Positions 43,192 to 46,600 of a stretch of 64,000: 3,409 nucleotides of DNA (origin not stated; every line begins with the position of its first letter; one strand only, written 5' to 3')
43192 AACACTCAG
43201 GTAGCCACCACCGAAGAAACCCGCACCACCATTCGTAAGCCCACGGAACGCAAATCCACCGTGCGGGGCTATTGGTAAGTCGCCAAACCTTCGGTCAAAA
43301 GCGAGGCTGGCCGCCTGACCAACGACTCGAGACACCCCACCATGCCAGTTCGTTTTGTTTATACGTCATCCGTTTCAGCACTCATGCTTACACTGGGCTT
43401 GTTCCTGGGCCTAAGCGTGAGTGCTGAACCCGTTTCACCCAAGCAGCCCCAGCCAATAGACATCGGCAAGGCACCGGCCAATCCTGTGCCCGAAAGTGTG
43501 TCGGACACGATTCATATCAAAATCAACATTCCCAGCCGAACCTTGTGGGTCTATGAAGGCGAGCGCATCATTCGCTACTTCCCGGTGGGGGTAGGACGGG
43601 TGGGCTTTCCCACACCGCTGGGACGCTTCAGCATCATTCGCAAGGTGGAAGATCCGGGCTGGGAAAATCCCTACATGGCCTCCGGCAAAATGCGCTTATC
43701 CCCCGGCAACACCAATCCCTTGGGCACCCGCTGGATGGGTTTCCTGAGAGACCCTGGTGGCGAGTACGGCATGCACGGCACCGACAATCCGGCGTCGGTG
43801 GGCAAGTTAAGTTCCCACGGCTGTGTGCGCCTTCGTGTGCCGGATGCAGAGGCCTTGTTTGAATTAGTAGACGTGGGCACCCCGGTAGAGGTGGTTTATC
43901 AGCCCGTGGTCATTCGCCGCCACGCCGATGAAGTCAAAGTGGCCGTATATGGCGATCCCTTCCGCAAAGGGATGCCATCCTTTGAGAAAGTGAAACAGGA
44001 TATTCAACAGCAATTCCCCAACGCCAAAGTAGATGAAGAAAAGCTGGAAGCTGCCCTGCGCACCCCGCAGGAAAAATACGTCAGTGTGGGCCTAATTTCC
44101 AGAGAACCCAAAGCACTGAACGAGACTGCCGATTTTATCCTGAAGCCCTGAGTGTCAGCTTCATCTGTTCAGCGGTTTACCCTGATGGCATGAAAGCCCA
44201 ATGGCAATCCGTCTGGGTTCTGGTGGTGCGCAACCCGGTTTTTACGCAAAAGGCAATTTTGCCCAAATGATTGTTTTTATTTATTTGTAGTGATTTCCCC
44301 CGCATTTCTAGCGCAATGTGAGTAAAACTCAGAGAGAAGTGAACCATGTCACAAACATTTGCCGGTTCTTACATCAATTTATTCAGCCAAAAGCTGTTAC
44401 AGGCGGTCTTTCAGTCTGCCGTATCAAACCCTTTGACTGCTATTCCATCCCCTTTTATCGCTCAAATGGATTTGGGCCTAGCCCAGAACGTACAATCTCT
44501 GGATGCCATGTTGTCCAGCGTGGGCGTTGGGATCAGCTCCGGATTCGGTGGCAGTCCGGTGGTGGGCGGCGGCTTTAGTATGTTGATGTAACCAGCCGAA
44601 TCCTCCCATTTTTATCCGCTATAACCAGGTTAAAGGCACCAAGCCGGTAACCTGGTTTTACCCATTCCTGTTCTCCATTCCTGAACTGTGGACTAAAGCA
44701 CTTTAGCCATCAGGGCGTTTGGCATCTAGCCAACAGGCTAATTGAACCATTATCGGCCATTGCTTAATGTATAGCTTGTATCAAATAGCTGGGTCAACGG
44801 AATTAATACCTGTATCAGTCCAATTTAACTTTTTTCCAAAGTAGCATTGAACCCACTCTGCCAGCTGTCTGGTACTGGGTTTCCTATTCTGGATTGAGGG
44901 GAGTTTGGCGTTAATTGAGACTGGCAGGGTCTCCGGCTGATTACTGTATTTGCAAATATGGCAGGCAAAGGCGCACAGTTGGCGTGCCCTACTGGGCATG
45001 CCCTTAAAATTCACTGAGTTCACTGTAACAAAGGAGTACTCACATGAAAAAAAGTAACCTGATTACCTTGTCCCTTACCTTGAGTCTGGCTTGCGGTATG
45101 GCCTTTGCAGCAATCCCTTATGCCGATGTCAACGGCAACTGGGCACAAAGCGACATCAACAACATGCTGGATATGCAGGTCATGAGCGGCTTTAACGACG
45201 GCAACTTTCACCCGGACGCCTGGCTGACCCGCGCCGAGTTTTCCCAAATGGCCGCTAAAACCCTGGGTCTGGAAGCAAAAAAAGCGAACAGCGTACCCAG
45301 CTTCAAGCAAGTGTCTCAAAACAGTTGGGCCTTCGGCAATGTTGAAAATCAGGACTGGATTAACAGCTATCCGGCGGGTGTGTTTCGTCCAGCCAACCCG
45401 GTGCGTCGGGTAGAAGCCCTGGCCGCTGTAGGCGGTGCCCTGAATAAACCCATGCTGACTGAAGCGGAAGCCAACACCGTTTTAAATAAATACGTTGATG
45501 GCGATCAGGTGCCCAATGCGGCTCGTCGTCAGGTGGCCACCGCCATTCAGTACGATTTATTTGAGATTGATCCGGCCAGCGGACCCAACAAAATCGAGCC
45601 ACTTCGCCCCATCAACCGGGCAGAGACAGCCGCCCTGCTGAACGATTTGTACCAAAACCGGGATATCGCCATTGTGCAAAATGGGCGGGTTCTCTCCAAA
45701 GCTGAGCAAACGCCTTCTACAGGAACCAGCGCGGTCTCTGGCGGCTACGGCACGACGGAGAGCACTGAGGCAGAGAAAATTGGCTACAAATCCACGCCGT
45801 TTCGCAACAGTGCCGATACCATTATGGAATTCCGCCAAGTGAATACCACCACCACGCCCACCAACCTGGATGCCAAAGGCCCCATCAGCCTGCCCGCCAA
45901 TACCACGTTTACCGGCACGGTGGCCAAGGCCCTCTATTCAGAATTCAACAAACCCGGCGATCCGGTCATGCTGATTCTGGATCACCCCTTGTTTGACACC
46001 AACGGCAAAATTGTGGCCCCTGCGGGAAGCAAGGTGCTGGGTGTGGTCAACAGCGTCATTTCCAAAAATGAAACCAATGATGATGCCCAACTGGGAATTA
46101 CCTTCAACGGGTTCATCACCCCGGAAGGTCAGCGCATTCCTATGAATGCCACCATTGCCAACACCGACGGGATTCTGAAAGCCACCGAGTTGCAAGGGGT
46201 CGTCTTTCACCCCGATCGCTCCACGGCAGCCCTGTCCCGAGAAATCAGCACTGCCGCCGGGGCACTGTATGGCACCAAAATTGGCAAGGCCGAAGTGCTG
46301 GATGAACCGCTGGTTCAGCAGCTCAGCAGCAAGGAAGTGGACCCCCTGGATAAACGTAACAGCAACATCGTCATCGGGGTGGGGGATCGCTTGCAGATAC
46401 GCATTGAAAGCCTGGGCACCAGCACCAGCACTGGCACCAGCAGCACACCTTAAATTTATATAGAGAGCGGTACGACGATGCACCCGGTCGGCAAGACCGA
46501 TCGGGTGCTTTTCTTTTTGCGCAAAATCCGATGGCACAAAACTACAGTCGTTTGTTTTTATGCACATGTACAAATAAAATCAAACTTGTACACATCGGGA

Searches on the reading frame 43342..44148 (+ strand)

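Call 30: search_protein_families(library=pfam, proteins=[window:43342-44148:+], max_evalue=0.001)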
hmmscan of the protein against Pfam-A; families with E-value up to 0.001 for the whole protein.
window:43342-44148:+ (269 aa): 1 family
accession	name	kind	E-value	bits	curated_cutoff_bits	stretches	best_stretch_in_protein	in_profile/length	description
PF03734.19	YkuD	-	8.7e-29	101.4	23.4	1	58-184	3-146/146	L,D-transpeptidase catalytic domain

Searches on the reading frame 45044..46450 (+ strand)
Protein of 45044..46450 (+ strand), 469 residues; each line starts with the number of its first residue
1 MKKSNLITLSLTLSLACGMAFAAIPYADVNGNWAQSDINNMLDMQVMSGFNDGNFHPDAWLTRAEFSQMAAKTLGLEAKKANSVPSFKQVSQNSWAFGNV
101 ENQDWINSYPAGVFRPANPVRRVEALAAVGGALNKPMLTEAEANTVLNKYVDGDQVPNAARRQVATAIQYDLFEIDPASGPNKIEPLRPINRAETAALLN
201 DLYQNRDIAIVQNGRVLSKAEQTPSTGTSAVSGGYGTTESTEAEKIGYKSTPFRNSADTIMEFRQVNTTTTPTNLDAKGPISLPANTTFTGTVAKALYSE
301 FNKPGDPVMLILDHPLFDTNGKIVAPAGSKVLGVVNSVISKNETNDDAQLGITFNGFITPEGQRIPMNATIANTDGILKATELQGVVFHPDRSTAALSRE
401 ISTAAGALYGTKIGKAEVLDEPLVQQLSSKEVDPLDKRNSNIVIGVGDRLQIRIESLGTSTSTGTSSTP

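Call 30: search_protein_families(library=pfam, proteins=[window:45044-46450:+], max_evalue=0.001)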
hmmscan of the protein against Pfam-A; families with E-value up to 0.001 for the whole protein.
window:45044-46450:+ (469 aa): 1 family
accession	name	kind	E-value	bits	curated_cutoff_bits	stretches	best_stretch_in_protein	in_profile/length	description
PF00395.25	SLH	-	1e-12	48.3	20.8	1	25-66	1-43/44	S-layer homology domain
